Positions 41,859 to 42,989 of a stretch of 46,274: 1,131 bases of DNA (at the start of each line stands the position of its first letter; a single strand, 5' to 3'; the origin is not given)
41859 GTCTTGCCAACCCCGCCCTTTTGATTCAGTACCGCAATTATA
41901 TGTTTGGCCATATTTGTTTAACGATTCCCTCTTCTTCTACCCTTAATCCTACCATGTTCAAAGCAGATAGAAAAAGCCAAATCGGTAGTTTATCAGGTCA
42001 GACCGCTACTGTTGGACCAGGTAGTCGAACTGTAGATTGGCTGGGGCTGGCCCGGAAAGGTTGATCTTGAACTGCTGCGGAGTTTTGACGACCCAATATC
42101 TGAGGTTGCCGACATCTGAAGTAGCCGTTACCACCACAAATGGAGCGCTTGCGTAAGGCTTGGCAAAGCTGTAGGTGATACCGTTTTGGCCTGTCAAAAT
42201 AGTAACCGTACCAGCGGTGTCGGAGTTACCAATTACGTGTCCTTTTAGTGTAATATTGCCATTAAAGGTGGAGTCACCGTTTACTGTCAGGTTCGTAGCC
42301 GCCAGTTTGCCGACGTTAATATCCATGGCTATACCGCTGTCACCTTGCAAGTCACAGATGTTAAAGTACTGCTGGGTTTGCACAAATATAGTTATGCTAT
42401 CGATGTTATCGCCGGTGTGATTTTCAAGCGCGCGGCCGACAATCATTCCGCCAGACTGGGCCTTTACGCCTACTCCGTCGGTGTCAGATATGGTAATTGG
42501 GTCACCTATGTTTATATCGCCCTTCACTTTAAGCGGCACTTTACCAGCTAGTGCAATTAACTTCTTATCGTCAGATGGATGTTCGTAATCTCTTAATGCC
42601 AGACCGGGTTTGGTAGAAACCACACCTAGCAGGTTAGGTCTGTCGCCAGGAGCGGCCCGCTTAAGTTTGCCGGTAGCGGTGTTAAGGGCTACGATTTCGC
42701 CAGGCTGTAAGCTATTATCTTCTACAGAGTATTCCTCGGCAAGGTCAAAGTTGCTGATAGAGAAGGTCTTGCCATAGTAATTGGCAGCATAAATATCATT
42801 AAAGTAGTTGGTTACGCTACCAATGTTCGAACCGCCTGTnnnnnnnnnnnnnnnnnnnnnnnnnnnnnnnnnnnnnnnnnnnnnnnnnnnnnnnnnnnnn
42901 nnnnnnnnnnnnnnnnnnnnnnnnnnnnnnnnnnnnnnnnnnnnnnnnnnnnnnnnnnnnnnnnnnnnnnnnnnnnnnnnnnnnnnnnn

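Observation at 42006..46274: Giant (>1423 aa) tail-fibre-like surface protein next to parAB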

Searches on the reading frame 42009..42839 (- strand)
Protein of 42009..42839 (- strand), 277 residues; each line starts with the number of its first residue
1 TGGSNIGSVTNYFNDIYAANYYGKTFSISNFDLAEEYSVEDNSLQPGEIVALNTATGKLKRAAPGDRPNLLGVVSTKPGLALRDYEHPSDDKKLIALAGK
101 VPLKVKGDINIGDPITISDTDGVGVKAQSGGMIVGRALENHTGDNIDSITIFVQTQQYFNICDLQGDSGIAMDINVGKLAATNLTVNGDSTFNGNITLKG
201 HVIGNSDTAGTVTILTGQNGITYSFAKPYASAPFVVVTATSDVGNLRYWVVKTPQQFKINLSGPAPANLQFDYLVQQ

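Call 17: search_protein_families(library=ncbifam, proteins=[window:42009-42839:-], max_evalue=1)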
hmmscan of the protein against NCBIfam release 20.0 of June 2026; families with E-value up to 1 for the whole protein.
window:42009-42839:- (277 aa): 0 families

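Call 21: search_solved_structures(query=A1, max_evalue=1, show_alignments=3)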
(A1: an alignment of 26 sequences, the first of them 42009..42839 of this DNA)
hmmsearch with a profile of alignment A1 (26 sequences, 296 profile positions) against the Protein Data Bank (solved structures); distinct sequences matched with E-value up to 1: 6.
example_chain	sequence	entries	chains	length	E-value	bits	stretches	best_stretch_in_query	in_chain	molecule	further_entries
3h80_A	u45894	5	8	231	0.11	15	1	240-281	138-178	Heat shock protein 83-1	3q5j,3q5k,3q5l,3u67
4xc0_A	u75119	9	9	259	0.16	14.4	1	234-283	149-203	Heat shock cognate 90 kDa protein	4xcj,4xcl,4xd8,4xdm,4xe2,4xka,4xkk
2jwp_A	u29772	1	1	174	0.37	13.2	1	180-254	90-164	Malectin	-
2k46_A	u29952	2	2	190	0.43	13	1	180-254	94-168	MGC80075 protein | Malectin-A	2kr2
6e0k_A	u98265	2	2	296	0.54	12.7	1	129-195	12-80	cGAS/DncV-like nucleotidyltransferase in E. coli homolog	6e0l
3gqh_A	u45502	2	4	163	0.56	12.6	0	36-91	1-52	Preneck appendage protein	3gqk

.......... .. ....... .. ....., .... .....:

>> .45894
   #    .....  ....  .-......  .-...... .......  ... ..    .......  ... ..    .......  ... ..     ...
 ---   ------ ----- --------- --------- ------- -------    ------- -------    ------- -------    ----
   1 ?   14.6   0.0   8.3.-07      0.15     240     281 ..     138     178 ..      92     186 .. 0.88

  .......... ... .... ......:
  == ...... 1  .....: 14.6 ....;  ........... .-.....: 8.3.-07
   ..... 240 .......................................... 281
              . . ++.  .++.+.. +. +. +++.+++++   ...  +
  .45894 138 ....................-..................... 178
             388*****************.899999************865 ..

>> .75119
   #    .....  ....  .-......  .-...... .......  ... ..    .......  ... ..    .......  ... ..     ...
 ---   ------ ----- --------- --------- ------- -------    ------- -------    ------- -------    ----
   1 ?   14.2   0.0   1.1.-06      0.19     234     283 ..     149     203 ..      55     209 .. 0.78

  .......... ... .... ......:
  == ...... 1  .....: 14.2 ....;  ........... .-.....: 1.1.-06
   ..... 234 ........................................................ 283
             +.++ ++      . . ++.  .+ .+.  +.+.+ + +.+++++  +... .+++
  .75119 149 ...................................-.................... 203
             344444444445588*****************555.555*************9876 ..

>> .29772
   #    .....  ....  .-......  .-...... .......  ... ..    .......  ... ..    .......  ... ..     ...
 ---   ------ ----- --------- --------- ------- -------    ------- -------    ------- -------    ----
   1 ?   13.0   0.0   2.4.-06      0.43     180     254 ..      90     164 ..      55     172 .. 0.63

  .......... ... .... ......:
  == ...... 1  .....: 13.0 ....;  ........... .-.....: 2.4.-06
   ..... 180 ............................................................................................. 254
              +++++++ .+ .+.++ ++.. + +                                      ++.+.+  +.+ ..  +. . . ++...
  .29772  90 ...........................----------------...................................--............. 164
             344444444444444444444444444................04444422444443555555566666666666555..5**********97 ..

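Call 22: search_protein_families(library=pfam, alignment_id=A1, max_evalue=0.1)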
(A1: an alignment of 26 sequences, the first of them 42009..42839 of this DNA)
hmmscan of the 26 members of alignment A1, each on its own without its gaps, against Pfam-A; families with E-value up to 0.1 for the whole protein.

A. member 1, window:42009-42839:- (277 aa): 1 family
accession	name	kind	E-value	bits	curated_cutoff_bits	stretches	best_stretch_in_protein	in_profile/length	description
PF04519.19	Bactofilin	-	0.078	13.7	27.9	0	182-215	5-38/98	Polymer-forming cytoskeletal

B. families by the number of members that match (of 26 scanned): 15 families
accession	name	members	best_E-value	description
PF09458.16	H_lectin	8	0.00052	H-type lectin domain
PF23982.2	XM1_gp53_minor_capsid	7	5e-05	XM1 gp53 minor capsid protein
PF04519.19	Bactofilin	3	0.054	Polymer-forming cytoskeletal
PF11962.13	Peptidase_G2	2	0.003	Peptidase_G2, IMC autoproteolytic cleavage domain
PF09956.15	Phage_cement_2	2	0.004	Phage cement protein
PF07883.17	Cupin_2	2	0.023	Cupin domain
PF16465.11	DUF5046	1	0.0056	Domain of unknown function (DUF5046)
PF03168.19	LEA_2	1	0.015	Late embryogenesis abundant protein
PF02803.24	Thiolase_C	1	0.026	Thiolase, C-terminal domain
PF16537.11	T2SSB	1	0.034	Type II secretion system protein B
PF12792.12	CSS-motif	1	0.035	CSS motif domain associated with EAL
PF05284.17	DUF736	1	0.041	Protein of unknown function (DUF736)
PF02639.20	DUF188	1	0.043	Uncharacterized BCR, YaiI/YqxD family COG1671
PF21882.2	Gp53-like_C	1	0.049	Putative tail fiber protein gp53-like, C-terminal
PF25455.1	Beta-barrel_CAF17_C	1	0.073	CAF17, C-terminal beta-barrel domain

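Call 33: predict_structure(alignment_id=A1)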
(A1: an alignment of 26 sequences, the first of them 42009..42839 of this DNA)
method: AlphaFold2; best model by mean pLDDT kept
length: 277 residues; sequences in the alignment: 26
mean_pLDDT: 83.1   pTM: 0.57
mean pLDDT of the five models: 83.1, 82.7, 82.8, 81.4, 79.5
residues with pLDDT >= 90: 171; 70-90: 41; 50-70: 30; < 50: 35
segments of 3 or more residues with pLDDT < 50: 1-23, 162-171
pLDDT, mean of each block of 10 residues (from residue 1): 38 39 55 92 97 97 95 92 78 93 98 97 94 95 97 79 45 56 72 76 74 98 95 96 95 98 98 93
secondary structure, 60 per line:
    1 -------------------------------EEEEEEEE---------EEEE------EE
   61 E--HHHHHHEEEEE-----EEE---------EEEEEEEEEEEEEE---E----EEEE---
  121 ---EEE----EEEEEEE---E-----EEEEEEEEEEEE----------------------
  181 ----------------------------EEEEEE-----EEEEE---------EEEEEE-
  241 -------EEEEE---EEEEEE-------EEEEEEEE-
elements in order: E32-39 E49-52 E59-61 H64-69 E70-74 E80-82 E92-105 E114-117 E124-126 E131-137 E147-158 E209-214 E220-224 E234-239 E248-252 E256-261 E269-276

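Call 36: fold_search(model_id=the predicted structure, library=pdb)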
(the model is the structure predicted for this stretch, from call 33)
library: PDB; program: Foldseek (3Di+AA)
matches with E <= 10: 393; with E <= 0.001: 12
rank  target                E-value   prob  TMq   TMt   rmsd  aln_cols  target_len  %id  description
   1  8hdt_G                1.8e-05  1.00  0.31  0.49  10.5       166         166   20  Cyanophage Pam3 capsid asymmetric unit (released 2023-01-18)
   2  3suc                  1.4e-04  1.00  0.35  0.13   4.6       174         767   13  Crystal structure of the pre-mature bacteriophage phi29 gene product 12 (released 2011-08-03)
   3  3gqh_A                1.8e-04  1.00  0.35  0.58   4.2       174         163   14  Crystal Structure of the Bacteriophage phi29 gene product 12 C-terminal fragment (released 2009-05-26)
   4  8pkh_EO               3.6e-04  1.00  0.27  0.40  12.8       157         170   22  Borrelia bacteriophage BB1 procapsid, fivefold-symmetrized outer shell (released 2023-07-12)
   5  8pkh_DO               4.5e-04  1.00  0.28  0.44  12.8       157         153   22  Borrelia bacteriophage BB1 procapsid, fivefold-symmetrized outer shell (released 2023-07-12)
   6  8pkh_ED               5.0e-04  1.00  0.29  0.45  12.3       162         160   20  Borrelia bacteriophage BB1 procapsid, fivefold-symmetrized outer shell (released 2023-07-12)
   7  6qvk_1e               5.8e-04  1.00  0.26  0.25   8.6       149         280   17  The cryo-EM structure of bacteriophage phi29 prohead (released 2019-06-12)
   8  8pkh_DM               6.4e-04  1.00  0.28  0.44  12.4       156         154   19  Borrelia bacteriophage BB1 procapsid, fivefold-symmetrized outer shell (released 2023-07-12)
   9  8pkh_FY               7.5e-04  1.00  0.28  0.46  12.6       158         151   16  Borrelia bacteriophage BB1 procapsid, fivefold-symmetrized outer shell (released 2023-07-12)
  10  8pkh_DF               7.9e-04  1.00  0.28  0.44  13.4       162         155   22  Borrelia bacteriophage BB1 procapsid, fivefold-symmetrized outer shell (released 2023-07-12)
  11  8pkh_DS               8.3e-04  1.00  0.28  0.41  12.8       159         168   22  Borrelia bacteriophage BB1 procapsid, fivefold-symmetrized outer shell (released 2023-07-12)
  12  8pkh_EG               9.3e-04  1.00  0.28  0.40  13.5       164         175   23  Borrelia bacteriophage BB1 procapsid, fivefold-symmetrized outer shell (released 2023-07-12)
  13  8pkh_FP               1.0e-03  1.00  0.29  0.48  12.3       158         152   16  Borrelia bacteriophage BB1 procapsid, fivefold-symmetrized outer shell (released 2023-07-12)
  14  8pkh_DH               1.0e-03  1.00  0.28  0.45  13.2       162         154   21  Borrelia bacteriophage BB1 procapsid, fivefold-symmetrized outer shell (released 2023-07-12)
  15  8pkh_DX               1.0e-03  1.00  0.28  0.44  13.3       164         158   22  Borrelia bacteriophage BB1 procapsid, fivefold-symmetrized outer shell (released 2023-07-12)
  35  7eea_C                7.0e-03  1.00  0.21  0.09   2.5        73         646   22  Cyanophage Pam1 tailspike receptor-binding domain (released 2021-10-20)
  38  7eea_B                9.1e-03  1.00  0.21  0.09   2.5        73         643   22  Cyanophage Pam1 tailspike receptor-binding domain (released 2021-10-20)
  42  4q56_A                1.2e-02  1.00  0.21  0.52   4.1        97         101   13  Structure of Helix aspersa agglutinin with natural glycosylation and N-acetyl-alpha-D-galactosamine (GalNAc) (released 2015-10-14)
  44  7eea_A                1.3e-02  1.00  0.21  0.09   2.5        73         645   22  Cyanophage Pam1 tailspike receptor-binding domain (released 2021-10-20)
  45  2ccv                  1.9e-02  1.00  0.21  0.54   4.1        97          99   13  Structure of Helix Pomatia agglutinin with zinc and N-acetyl-alpha-D- galactoseamine (GalNAc) (released 2006-05-15)
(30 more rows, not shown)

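Call 40: fold_search(model_id=the predicted structure, library=viral)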
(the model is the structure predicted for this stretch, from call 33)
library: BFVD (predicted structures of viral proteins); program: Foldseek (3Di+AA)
matches with E <= 10: 1106; with E <= 0.001: 98
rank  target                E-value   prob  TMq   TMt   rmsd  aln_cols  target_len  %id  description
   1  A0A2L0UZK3            5.7e-12  1.00  0.43  0.21   3.3       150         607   28  Uncharacterized protein [Agrobacterium phage Atu_ph07]
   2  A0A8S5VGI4            6.6e-12  1.00  0.44  0.68  10.5       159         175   30  Preneck appendage protein [Myoviridae sp. ctkfK18]
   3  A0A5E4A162            1.5e-11  1.00  0.43  0.26  10.4       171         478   29  (no name in the UniProt tables at hand)
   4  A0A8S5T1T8            2.4e-11  1.00  0.42  0.64   7.9       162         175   26  Preneck appendage protein barrel, VIRAL PROTEIN.8A [Myoviridae sp. ctWb16]
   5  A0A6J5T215            4.8e-11  1.00  0.42  0.23   8.3       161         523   24  Uncharacterized protein [uncultured Caudovirales phage]
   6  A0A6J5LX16            6.9e-11  1.00  0.41  0.17   9.0       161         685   24  Uncharacterized protein [uncultured Caudovirales phage]
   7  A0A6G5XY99            1.9e-10  1.00  0.43  0.23   8.5       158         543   25  (no name in the UniProt tables at hand)
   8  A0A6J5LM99            3.1e-10  1.00  0.42  0.56   2.6       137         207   28  Uncharacterized protein [uncultured Caudovirales phage]
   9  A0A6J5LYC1            3.1e-10  1.00  0.43  0.09   7.1       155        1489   28  Uncharacterized protein [uncultured Caudovirales phage]
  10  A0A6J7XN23            6.1e-10  1.00  0.41  0.29   8.2       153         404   29  Major tropism determinant N-terminal domain-containing protein [uncultured Caudovirales phage]
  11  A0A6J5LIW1            7.9e-10  1.00  0.42  0.60   2.7       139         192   26  Uncharacterized protein [uncultured Caudovirales phage]
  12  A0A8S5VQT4            7.9e-10  1.00  0.43  0.33   3.2       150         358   24  (no name in the UniProt tables at hand)
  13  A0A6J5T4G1            1.8e-09  1.00  0.41  0.32  11.6       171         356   22  Uncharacterized protein [uncultured Caudovirales phage]
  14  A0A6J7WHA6            3.2e-09  1.00  0.43  0.41   2.7       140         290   24  Uncharacterized protein [uncultured Caudovirales phage]
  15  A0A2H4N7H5            5.4e-09  1.00  0.40  0.30   2.9       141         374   28  (no name in the UniProt tables at hand)
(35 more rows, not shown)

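Call 82: find_related_loci(query=window:42009-42839:-, collection=genome_contigs, flank=10000)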
Query window:42009-42839:- (277 aa) in genome_contigs; peptide patterns used: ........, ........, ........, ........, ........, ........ (x = any residue, [..] = any of these).
85 stretches matched a pattern, but none encodes a relative of the query by tblastn (E <= 1e-3).

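Call 97: search_protein_representatives(alignment_id=A1)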
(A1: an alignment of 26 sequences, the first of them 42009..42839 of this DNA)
Query: 26 sequences, 296 profile positions. Proteins with E-value up to 0.001 (for the whole library): 34363; up to 1e-10: 25980; up to 1e-30: 5840. The best 150 are listed.
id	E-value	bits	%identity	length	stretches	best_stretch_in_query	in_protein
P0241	6.3e-110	383.5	-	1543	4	12-223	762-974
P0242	1.9e-101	355.7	-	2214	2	25-295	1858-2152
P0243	9.8e-101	353.3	-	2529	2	17-293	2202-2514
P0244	3.0e-100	351.7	-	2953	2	26-295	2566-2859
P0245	4.1e-99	348.0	-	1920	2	2-198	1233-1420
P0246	6.3e-98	344.1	-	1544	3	25-172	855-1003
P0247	3.9e-97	341.5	-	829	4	5-230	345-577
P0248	3.0e-96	338.6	-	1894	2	26-295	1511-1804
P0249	8.4e-95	333.8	-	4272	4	23-293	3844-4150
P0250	4.6e-94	331.4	-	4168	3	14-266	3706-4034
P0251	1.5e-93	329.8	-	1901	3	23-197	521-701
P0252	5.5e-93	327.9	-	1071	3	21-213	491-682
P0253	6.3e-93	327.7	-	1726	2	27-295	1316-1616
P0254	1.8e-92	326.2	-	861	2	26-295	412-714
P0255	2.3e-92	325.9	-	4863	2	31-293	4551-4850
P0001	1.2e-86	307.1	-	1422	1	2-296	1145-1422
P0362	1.3e-79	284.0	-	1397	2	28-295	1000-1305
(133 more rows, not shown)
